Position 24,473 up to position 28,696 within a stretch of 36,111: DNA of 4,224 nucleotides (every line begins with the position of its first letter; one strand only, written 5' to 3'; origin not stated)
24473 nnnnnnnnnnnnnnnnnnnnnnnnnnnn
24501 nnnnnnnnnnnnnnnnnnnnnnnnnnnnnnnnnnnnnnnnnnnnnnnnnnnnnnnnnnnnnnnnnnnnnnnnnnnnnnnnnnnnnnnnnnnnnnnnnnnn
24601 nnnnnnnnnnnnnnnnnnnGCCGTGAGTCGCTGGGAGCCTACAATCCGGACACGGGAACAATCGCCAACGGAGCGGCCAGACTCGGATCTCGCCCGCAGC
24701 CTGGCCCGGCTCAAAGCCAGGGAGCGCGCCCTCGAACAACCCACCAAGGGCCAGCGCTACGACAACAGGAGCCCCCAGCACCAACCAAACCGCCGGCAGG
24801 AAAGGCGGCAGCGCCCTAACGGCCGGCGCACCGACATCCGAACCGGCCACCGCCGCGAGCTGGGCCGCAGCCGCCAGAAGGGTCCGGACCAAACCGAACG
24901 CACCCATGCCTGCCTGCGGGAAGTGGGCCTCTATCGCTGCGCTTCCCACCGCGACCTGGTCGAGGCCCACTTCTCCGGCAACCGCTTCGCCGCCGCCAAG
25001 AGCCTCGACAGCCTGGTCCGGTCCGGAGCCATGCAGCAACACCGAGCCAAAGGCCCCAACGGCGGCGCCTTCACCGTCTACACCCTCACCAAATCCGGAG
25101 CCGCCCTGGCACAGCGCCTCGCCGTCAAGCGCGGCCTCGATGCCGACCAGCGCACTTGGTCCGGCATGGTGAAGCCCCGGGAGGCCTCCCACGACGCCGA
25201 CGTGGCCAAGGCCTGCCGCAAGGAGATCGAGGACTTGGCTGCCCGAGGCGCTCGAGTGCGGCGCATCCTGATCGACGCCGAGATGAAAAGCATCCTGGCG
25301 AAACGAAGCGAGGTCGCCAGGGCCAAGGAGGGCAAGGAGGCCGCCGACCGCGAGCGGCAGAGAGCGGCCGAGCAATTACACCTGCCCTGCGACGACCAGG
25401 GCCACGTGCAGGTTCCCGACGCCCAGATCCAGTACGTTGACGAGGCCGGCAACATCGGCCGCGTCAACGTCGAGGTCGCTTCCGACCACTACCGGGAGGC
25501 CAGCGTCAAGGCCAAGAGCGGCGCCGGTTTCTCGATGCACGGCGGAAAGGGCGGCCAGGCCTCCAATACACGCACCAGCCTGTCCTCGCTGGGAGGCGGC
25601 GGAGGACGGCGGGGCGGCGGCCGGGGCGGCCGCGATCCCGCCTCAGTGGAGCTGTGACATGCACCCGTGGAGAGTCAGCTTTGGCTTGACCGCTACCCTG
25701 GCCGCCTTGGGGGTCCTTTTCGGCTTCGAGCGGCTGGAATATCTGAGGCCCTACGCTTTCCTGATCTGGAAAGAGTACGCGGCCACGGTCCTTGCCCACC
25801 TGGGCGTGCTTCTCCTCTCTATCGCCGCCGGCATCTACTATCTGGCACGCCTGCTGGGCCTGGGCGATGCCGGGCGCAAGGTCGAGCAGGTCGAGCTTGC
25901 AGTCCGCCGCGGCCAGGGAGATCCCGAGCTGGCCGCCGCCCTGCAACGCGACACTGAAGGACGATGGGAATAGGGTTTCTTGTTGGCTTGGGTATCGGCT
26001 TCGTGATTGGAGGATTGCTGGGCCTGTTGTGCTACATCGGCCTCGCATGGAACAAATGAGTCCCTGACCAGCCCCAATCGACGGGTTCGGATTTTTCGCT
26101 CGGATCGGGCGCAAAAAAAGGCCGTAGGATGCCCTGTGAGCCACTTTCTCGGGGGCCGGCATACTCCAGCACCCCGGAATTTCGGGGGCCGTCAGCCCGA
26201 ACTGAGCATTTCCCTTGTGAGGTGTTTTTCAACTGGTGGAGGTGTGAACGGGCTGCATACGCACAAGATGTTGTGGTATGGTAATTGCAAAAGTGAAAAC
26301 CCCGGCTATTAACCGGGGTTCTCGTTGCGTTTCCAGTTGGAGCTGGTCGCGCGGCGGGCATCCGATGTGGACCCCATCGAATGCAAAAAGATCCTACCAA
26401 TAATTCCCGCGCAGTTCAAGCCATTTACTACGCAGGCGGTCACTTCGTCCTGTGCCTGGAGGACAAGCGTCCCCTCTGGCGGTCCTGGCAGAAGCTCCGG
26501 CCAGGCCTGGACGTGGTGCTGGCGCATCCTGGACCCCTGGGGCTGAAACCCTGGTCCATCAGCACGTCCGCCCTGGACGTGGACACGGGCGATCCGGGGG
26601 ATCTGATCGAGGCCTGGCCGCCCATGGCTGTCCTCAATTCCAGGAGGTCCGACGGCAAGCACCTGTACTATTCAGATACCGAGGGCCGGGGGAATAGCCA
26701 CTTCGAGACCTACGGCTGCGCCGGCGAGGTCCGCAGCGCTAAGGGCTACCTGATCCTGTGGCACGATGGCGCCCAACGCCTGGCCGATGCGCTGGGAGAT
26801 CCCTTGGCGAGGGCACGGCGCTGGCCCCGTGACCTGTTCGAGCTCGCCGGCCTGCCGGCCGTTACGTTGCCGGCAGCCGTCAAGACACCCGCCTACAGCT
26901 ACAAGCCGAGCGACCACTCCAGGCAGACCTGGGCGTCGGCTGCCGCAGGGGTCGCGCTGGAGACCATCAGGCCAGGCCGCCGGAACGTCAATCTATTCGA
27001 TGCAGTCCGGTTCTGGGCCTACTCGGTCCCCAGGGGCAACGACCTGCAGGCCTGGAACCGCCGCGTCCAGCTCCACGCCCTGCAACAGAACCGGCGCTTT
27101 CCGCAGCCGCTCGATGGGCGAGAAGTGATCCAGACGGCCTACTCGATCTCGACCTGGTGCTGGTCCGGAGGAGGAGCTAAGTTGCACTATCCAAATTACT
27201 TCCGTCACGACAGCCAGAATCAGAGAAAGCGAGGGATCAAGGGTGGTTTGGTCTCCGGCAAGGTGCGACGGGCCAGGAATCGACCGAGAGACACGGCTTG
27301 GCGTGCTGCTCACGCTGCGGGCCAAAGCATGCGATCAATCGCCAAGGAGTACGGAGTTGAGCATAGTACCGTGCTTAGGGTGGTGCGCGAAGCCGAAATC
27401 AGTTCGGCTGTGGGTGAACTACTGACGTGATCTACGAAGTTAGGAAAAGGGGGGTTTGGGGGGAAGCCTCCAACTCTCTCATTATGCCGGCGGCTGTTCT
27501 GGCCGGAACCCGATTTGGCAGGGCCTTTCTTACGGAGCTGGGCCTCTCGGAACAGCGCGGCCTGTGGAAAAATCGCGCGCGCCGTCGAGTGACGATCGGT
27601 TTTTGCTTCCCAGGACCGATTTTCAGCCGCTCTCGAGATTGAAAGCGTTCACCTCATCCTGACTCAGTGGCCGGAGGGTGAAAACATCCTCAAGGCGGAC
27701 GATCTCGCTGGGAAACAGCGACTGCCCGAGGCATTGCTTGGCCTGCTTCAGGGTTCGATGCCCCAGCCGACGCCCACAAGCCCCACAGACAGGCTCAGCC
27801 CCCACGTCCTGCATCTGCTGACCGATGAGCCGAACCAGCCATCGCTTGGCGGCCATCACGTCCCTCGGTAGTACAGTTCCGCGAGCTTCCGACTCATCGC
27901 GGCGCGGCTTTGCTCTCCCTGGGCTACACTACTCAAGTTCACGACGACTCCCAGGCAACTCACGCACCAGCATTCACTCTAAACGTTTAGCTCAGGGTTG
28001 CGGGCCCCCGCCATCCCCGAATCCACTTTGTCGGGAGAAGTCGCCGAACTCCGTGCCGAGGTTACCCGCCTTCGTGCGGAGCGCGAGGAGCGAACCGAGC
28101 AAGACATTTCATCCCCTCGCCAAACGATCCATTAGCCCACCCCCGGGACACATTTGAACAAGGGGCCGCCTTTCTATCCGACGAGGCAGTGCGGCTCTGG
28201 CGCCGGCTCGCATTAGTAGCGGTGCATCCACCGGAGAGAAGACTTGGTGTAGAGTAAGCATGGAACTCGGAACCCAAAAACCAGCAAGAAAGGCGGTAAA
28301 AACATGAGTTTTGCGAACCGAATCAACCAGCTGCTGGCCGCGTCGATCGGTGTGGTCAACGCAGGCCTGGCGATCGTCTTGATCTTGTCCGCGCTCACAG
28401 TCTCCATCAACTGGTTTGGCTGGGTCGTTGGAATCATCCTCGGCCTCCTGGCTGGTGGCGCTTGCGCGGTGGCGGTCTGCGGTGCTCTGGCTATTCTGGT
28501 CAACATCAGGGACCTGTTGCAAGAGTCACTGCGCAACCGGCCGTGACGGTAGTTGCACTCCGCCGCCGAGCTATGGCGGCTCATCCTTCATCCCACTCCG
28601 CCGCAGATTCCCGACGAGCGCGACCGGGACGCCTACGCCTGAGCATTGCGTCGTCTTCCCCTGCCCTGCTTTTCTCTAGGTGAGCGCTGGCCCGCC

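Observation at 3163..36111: Apparently perfect direct repeat of at least 7.35 kb with a 25,594-bp period: tandem conjugative-plasmid units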

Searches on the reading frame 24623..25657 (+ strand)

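Call 11: search_protein_families(library=pfam, proteins=[window:24623-25657:+], max_evalue=0.01)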
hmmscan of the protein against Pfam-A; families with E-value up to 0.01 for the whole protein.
window:24623-25657:+ (344 aa): 1 family
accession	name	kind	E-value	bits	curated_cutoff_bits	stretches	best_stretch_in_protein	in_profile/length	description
PF13814.12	Replic_Relax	-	0.00092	19.8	25.3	1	101-192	4-99/191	Replication-relaxation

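Call 45: search_protein_families(library=pfam, proteins=[window:24623-25657:+], max_evalue=1)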
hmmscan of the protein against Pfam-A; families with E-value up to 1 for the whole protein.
window:24623-25657:+ (344 aa): 1 family
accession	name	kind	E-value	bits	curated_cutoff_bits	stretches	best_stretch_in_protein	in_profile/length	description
PF13814.12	Replic_Relax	-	0.00092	19.8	25.3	1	101-192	4-99/191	Replication-relaxation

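Call 55: search_protein_families(library=ncbifam, proteins=[window:24623-25657:+], max_evalue=0.01)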
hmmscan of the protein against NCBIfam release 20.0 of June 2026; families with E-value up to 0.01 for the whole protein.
window:24623-25657:+ (344 aa): 0 families

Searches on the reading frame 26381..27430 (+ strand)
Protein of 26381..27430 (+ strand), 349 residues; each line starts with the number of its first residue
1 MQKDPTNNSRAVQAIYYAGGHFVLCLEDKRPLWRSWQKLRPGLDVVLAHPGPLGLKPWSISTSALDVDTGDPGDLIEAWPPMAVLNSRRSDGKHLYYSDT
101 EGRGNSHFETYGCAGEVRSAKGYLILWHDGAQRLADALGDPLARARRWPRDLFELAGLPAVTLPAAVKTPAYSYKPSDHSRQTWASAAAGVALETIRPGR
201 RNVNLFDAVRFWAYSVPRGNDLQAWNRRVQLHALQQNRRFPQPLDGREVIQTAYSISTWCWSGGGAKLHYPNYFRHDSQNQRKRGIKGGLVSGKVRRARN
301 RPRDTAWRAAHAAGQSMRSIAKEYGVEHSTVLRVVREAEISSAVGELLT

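Call 11: search_protein_families(library=pfam, proteins=[window:26381-27430:+], max_evalue=0.01)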
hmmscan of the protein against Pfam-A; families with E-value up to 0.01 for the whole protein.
window:26381-27430:+ (349 aa): 2 families
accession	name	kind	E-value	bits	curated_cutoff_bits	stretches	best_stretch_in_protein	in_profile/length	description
PF13936.12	HTH_38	-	6.2e-05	23.1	27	1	310-336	16-42/44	Helix-turn-helix domain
PF08708.16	PriCT_1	-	0.0011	18.9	21.1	1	193-261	5-66/67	Primase C terminal 1 (PriCT-1)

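Call 22: find_encoding_contigs(protein=window:26381-27430:+, flank=10000, max_places=10)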
Protein window:26381-27430:+ (349 aa): 2 contigs read that carry it; 2 places shown.
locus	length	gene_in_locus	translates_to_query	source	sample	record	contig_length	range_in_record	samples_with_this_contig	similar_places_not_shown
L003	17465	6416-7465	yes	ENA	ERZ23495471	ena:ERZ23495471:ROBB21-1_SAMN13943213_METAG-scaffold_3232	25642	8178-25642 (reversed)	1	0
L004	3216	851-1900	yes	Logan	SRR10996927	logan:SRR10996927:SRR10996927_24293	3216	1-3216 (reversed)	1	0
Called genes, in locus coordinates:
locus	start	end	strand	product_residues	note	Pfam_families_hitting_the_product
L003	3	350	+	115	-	?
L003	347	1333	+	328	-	PF00437:T2SSE, PF27713:UCP018868, PF13401:AAA_22 (faint), PF13555:AAA_29 (weak)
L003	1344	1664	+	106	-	-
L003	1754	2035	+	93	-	-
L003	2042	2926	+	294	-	PF16793:RepB_primase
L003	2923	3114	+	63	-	-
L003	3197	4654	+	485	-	PF08401:ArdcN, PF18818:MPTase-PolyVal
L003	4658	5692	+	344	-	-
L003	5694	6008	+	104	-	-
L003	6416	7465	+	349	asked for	-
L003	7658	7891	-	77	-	-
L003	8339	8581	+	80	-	-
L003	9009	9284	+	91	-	-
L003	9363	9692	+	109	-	-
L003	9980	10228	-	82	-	PF07798:CCDC90-like (faint)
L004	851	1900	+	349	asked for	-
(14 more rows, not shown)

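Call 55: search_protein_families(library=ncbifam, proteins=[window:26381-27430:+], max_evalue=0.01)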
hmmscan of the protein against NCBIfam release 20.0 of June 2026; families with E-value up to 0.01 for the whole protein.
window:26381-27430:+ (349 aa): 0 families

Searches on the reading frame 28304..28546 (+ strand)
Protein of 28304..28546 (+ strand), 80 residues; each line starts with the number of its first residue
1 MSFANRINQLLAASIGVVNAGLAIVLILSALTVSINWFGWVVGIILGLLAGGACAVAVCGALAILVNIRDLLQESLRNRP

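Call 11: search_protein_families(library=pfam, proteins=[window:28304-28546:+], max_evalue=0.01)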
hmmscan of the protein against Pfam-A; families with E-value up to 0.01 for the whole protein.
window:28304-28546:+ (80 aa): 0 families

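Call 50: find_encoding_contigs(protein=window:28304-28546:+, flank=6000, max_places=10)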
Protein window:28304-28546:+ (80 aa): 6 contigs read that carry it; 5 places shown.
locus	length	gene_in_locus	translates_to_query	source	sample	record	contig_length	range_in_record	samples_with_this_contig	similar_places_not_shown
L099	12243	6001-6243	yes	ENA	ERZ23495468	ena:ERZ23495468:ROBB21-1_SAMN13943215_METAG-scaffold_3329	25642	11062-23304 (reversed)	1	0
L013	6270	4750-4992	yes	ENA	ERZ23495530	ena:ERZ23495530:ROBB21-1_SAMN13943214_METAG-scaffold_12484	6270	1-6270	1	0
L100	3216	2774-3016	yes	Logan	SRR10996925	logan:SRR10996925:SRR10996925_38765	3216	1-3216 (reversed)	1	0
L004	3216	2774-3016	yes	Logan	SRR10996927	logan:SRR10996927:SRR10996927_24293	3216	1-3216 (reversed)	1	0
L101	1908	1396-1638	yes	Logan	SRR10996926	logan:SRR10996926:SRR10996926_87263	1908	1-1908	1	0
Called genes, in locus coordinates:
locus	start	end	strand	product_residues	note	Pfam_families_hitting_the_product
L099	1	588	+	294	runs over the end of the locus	PF16793:RepB_primase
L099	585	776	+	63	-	-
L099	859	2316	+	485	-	PF08401:ArdcN, PF18818:MPTase-PolyVal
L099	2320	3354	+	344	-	-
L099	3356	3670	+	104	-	-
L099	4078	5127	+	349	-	-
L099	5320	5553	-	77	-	-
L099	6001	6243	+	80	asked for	-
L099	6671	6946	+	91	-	-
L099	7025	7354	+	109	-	-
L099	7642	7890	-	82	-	PF07798:CCDC90-like (faint)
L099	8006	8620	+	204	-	PF01656:CbiA, PF02374:ArsA_ATPase (weak), PF06564:CBP_BcsQ (faint), PF07015:VirC1, PF09140:MipZ (weak), PF10609:ParA (weak), PF13614:AAA_31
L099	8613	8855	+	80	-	-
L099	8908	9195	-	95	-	PF07798:CCDC90-like (faint)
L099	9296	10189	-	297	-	-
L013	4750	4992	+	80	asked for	-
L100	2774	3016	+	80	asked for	-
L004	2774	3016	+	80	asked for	-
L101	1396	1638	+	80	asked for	-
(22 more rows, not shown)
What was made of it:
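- On Plasmid cointegrate / heteromultimer: All six contigs carrying the last B-tail gene either enter the B head or stop before or within S (call 50).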
